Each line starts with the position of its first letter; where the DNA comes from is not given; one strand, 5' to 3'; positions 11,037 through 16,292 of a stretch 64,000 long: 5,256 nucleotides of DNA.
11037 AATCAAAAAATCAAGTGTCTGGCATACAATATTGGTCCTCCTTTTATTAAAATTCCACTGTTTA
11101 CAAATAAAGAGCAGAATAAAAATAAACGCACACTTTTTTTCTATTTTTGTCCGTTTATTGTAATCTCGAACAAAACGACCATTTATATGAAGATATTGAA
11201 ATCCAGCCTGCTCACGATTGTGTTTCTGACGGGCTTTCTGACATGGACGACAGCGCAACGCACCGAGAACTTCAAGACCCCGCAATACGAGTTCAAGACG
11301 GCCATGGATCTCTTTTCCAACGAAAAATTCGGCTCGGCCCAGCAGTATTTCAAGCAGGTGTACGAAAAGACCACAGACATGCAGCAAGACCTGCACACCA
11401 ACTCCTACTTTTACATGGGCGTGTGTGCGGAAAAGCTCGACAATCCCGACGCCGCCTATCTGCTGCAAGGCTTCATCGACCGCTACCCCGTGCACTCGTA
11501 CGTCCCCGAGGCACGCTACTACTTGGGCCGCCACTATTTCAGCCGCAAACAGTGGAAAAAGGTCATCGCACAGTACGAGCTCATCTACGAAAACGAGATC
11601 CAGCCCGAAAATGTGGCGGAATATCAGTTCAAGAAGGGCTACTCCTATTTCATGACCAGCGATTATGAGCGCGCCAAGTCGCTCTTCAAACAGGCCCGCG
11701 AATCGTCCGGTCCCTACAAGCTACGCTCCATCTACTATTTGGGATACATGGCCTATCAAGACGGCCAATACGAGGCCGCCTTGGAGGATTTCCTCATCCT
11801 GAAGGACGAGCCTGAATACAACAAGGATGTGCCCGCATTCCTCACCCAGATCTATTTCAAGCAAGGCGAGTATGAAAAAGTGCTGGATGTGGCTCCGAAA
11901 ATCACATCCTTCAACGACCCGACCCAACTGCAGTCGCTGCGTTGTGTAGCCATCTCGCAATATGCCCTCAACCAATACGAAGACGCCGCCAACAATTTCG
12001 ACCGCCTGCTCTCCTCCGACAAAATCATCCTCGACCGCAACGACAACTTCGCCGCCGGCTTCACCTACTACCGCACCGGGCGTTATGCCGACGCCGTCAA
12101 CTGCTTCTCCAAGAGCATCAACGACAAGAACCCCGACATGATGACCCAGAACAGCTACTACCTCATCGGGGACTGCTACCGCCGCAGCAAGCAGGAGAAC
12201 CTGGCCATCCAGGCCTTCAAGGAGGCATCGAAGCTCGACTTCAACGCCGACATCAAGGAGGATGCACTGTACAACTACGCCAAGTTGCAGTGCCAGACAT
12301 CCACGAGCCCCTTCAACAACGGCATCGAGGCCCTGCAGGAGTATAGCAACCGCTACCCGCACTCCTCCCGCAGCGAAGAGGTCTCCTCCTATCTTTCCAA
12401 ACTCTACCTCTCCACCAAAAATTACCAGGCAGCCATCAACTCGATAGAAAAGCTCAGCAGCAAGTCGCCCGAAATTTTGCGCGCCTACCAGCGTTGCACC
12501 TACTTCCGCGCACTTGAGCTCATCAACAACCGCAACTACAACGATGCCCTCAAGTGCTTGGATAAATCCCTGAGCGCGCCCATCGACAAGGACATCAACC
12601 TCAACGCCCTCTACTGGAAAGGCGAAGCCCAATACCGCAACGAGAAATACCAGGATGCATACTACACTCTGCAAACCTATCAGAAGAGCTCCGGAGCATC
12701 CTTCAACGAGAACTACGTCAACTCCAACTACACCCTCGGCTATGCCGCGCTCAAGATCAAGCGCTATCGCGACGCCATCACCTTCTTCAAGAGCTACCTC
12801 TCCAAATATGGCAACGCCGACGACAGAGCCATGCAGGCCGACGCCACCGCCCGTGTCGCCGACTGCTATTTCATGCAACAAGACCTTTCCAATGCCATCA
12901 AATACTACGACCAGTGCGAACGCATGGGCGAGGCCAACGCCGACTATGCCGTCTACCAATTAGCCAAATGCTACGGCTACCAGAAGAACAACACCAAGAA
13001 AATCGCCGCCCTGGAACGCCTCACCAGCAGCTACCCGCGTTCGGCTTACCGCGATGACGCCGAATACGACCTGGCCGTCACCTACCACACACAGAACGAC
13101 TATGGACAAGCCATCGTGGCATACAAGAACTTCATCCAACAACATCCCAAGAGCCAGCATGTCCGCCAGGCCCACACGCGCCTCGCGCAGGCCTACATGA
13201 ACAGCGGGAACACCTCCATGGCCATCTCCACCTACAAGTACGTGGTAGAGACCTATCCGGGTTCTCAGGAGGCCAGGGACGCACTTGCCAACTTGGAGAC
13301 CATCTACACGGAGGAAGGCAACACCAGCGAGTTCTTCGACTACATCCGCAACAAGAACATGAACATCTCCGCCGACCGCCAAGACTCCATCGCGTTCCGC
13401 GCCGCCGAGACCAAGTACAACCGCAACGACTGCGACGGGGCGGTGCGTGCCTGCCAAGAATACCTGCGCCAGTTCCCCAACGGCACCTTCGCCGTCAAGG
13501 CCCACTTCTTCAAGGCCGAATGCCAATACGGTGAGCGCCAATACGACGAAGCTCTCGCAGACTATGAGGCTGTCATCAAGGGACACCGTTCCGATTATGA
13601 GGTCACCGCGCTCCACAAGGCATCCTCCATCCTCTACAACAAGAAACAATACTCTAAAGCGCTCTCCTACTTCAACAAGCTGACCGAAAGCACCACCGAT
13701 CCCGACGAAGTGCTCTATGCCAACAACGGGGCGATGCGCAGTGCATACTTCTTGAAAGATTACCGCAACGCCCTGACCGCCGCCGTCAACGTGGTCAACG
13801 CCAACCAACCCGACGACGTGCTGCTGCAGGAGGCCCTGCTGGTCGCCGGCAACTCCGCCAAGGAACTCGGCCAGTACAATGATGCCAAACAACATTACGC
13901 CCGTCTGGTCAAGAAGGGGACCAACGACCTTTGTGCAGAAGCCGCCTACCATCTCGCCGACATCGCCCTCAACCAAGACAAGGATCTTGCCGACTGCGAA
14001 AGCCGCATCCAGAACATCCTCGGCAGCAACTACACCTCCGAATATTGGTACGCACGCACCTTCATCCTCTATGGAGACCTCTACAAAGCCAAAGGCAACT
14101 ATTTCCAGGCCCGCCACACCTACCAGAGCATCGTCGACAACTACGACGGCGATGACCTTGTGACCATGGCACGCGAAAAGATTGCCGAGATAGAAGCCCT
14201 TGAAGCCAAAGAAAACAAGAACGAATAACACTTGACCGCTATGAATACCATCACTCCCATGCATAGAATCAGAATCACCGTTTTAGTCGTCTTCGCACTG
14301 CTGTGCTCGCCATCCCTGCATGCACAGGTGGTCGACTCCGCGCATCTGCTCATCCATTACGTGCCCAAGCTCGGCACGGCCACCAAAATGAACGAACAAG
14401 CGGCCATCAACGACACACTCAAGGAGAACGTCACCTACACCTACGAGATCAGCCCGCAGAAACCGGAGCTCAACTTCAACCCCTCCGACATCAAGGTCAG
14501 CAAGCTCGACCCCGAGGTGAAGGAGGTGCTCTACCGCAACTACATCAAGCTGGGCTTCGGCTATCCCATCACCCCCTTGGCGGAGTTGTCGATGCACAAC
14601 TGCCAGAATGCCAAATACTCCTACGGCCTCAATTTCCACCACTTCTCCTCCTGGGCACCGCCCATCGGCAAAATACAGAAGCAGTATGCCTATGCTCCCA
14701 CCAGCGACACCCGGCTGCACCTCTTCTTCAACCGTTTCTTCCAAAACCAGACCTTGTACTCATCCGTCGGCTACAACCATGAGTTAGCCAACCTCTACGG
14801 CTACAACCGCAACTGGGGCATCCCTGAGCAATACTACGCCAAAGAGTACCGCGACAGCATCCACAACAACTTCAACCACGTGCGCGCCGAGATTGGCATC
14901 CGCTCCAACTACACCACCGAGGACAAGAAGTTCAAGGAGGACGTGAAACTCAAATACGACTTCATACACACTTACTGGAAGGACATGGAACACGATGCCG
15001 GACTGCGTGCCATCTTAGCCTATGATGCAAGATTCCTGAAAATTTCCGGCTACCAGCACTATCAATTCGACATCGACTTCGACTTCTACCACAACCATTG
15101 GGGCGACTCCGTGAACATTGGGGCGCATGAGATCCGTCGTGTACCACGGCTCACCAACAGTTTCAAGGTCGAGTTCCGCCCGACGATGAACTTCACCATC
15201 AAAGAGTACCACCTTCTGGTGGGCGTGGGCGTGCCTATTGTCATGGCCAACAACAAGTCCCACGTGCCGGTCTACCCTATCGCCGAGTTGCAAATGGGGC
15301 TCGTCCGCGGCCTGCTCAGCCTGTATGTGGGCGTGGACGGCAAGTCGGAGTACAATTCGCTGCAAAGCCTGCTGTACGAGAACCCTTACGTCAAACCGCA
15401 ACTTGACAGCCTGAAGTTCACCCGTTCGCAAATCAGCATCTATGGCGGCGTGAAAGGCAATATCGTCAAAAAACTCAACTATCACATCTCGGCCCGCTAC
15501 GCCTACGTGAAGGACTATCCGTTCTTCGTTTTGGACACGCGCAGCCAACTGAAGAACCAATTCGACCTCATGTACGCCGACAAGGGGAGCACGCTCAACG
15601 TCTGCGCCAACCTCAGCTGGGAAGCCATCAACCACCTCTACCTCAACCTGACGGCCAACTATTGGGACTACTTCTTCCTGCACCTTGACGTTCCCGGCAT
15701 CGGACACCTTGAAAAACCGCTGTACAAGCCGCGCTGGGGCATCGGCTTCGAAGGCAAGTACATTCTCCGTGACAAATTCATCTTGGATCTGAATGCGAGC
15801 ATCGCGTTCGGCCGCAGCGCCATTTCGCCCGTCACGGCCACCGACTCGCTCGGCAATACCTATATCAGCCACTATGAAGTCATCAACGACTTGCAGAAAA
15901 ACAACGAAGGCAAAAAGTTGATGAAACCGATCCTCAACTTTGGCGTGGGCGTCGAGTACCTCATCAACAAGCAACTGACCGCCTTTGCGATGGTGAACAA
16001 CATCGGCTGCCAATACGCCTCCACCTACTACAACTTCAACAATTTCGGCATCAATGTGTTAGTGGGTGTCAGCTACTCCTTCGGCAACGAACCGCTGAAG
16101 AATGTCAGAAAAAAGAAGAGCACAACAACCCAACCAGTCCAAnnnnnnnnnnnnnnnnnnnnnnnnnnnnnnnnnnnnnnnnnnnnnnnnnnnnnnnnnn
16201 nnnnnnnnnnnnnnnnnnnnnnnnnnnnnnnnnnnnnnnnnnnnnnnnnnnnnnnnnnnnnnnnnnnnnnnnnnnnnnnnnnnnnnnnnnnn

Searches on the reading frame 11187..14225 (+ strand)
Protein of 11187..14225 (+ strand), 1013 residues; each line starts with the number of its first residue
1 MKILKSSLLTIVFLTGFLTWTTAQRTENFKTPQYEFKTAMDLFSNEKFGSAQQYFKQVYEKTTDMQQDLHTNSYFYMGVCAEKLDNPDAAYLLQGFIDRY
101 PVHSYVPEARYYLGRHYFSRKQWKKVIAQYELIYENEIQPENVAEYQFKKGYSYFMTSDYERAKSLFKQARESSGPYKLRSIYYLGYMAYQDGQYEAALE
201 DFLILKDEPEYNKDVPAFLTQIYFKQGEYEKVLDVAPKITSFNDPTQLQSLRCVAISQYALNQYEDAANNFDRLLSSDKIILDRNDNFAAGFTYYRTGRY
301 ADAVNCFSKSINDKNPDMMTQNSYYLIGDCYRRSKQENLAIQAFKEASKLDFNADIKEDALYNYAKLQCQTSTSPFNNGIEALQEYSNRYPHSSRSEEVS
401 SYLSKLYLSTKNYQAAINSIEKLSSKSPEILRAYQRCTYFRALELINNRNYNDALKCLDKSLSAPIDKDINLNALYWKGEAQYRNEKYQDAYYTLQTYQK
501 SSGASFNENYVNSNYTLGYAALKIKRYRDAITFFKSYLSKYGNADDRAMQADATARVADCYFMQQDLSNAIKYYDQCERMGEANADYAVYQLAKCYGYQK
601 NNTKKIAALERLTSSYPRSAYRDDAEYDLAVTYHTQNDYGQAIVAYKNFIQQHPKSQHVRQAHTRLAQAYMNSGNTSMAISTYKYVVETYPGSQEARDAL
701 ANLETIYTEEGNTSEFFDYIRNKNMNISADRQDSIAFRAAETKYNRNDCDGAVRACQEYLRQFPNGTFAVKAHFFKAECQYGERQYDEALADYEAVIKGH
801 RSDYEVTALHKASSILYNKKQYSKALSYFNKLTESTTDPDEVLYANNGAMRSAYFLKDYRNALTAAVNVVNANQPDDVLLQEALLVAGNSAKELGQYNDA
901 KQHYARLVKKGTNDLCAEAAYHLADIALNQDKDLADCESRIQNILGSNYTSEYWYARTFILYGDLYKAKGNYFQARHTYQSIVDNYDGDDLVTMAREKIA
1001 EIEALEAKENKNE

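Call 12: search_protein_families(library=pfam, proteins=[window:11187-14225:+], max_evalue=1)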
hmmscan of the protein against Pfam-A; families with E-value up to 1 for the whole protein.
window:11187-14225:+ (1013 aa): 23 families
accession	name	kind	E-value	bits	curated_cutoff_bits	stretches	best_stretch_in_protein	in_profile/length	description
PF13174.12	TPR_6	-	6.2e-43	143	26.3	7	587-619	1-33/33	Tetratricopeptide repeat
PF07719.23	TPR_2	-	2.8e-42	139.8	27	8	288-311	5-28/34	Tetratricopeptide repeat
PF13432.12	TPR_16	-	7.1e-41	138.7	32.7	7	886-935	2-48/65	Tetratricopeptide repeat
PF14559.12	TPR_19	-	8.2e-27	93.8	25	4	636-703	4-68/68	Tetratricopeptide repeat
PF00515.34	TPR_1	-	7.1e-25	86.2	27.8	6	624-654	2-32/34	Tetratricopeptide repeat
PF13428.12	TPR_14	-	8.3e-25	85.2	23.5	2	661-703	2-44/44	Tetratricopeptide repeat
PF12895.13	ANAPC3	-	1e-23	83.9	27.2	5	447-535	1-80/82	Anaphase-promoting complex, cyclosome, subunit 3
PF13424.12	TPR_12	-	1e-20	74.1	30.1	5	291-350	10-74/77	Tetratricopeptide repeat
PF13181.12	TPR_8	-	1e-19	69.4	25.7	3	323-352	3-32/34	Tetratricopeptide repeat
PF09976.15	TPR_21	-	6.5e-16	59.1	25.5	3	724-832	30-139/193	Tetratricopeptide repeat-like domain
PF13525.12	YfiO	-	7.9e-15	55.6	25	5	589-660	8-79/203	Outer membrane lipoprotein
PF13371.12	TPR_9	-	1.8e-09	37.9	35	1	599-667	8-73/73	Tetratricopeptide repeat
PF23914.1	TPR_CcmH_CycH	-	6.8e-07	29.7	42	2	324-427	53-151/158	Cytochrome c-type biogenesis protein H TPR domain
PF21545.3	T7SS_EccA1_N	-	2.1e-05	24.4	27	1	277-363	161-246/272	T7SS, ESX-1 secretion system protein EccA1, N-terminal domain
PF22205.1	Csm6_6H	-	2.5e-05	24.7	27.6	1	815-855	11-49/93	Csm6 6H domain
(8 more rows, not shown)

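Call 76: search_protein_families(library=ncbifam, proteins=[window:11187-14225:+], max_evalue=0.00001)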
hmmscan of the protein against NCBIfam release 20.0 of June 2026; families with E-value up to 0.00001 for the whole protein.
window:11187-14225:+ (1013 aa): 10 families
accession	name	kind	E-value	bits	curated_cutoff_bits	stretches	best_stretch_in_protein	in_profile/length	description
TIGR02795.1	tol_pal_ybgF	equivalog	9.1e-63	210.2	90.1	4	624-714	3-93/119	tol-pal system protein YbgF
TIGR02917.1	PEP_TPR_lipo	equivalog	6.9e-34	116.9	312.2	3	736-951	162-362/899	XrtA/PEP-CTERM system TPR-repeat protein PrsT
NF052312.1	T9SS_PorW_SprE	equivalog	1.3e-27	96.8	250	1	642-837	86-284/716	type IX secretion system periplasmic lipoprotein PorW/SprE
TIGR03302.1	OM_YfiO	subfamily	1.8e-25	89.8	81.4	1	600-706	47-161/239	outer membrane protein assembly factor BamD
NF008068.0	PRK10803.1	equivalog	5.5e-19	69.1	383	1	599-714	119-234/263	cell division protein CpoB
NF008757.0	PRK11788.1-5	equivalog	9.5e-18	64.5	363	1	638-845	84-288/388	lipopolysaccharide assembly protein LapB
TIGR02552.1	LcrH_SycD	equivalog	1e-09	38.3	104.8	0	505-610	12-110/136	SycD/LcrH family type III secretion system chaperone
TIGR00540.1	TPR_hemY_coli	hypoth_equivalog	4e-09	35.7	142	0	758-841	138-221/385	heme biosynthesis-associated TPR protein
NF052415.1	T3SS_chap_SctY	equivalog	6e-09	36.4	70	0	398-500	7-105/106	type III secretion apparatus assembly chaperone SctY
NF053852.1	vesicle_Bd0635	exception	5e-08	32.8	250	1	625-704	140-219/223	CpoB-like predatory vesicle lipoprotein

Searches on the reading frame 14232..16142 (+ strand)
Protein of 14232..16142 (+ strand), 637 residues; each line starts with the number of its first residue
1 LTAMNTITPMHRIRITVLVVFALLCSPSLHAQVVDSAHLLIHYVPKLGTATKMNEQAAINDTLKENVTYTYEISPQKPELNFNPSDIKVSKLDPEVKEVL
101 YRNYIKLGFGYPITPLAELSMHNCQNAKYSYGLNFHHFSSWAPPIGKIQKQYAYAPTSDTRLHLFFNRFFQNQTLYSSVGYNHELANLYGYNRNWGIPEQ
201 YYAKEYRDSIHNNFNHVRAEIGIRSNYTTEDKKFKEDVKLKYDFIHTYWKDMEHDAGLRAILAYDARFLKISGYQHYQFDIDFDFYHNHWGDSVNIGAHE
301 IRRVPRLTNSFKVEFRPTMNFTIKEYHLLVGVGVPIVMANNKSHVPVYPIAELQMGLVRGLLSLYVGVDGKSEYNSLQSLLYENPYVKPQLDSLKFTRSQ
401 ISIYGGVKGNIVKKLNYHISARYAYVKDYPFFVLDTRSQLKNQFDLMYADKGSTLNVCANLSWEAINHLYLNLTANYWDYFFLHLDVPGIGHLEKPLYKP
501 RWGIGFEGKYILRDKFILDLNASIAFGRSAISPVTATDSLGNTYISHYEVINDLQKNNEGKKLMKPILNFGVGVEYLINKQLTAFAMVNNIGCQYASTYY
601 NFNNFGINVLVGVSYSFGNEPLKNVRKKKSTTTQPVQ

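Call 12: search_protein_families(library=pfam, proteins=[window:14232-16142:+], max_evalue=1)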
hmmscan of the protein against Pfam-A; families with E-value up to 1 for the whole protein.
window:14232-16142:+ (637 aa): 1 family
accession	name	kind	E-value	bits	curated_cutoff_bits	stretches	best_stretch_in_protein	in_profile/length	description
PF01389.23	OmpA_membrane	-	0.037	14.2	21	1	548-619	106-178/180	OmpA-like transmembrane domain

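Call 76: search_protein_families(library=ncbifam, proteins=[window:14232-16142:+], max_evalue=0.00001)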
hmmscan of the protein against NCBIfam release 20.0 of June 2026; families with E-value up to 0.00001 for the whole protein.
window:14232-16142:+ (637 aa): 0 families
